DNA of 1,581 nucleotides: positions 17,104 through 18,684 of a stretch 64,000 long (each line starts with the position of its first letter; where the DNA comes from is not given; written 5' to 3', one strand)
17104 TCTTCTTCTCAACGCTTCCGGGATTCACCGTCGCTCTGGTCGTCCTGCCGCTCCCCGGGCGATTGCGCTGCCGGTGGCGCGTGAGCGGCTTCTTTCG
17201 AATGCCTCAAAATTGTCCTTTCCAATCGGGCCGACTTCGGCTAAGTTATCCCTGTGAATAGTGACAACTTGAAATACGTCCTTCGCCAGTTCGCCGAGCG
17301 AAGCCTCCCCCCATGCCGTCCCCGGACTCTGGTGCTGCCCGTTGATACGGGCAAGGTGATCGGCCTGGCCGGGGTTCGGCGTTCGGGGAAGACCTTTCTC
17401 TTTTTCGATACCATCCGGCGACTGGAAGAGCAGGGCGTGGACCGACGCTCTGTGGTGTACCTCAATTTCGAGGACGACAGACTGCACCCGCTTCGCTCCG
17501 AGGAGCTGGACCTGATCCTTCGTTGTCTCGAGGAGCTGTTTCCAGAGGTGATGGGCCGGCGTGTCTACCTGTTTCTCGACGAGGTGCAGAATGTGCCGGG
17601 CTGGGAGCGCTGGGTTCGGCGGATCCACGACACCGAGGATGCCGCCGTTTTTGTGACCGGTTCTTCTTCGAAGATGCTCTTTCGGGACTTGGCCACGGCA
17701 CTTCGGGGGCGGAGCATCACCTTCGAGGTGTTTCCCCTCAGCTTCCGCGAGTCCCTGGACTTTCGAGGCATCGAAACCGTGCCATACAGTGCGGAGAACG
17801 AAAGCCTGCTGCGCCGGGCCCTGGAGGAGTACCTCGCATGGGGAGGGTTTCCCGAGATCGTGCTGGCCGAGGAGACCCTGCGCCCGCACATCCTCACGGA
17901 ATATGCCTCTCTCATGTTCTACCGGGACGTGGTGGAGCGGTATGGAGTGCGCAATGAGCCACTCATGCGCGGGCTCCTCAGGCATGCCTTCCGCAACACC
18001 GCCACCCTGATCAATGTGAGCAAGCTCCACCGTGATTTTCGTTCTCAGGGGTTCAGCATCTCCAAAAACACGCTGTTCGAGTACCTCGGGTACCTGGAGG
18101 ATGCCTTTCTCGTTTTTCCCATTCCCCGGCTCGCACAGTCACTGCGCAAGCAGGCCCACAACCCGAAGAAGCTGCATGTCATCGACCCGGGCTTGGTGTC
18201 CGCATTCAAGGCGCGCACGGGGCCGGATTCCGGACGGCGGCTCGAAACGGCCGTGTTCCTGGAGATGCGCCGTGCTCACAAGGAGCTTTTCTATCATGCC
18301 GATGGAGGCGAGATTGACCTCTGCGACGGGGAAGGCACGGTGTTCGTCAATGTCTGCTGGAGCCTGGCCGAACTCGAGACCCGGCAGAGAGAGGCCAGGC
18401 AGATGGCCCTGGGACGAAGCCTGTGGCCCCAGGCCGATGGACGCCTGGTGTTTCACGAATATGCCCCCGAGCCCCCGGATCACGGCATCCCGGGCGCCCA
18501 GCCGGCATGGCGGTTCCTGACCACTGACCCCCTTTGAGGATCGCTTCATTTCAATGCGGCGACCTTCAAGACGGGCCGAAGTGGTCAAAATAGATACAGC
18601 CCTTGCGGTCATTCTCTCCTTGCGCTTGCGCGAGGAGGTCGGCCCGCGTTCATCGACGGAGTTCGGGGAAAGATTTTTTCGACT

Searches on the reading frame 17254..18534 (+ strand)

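Call 64: search_protein_families(library=pfam, proteins=[window:17254-18534:+], max_evalue=0.01)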
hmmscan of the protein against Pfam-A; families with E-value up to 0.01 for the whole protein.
window:17254-18534:+ (427 aa): 2 families
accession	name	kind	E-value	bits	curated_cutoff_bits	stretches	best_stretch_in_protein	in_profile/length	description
PF13173.12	AAA_14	-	2.4e-34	118.5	27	1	34-167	3-128/129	AAA domain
PF13635.12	DUF4143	-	1.8e-17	64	28.1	1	224-356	2-143/160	Domain of unknown function (DUF4143)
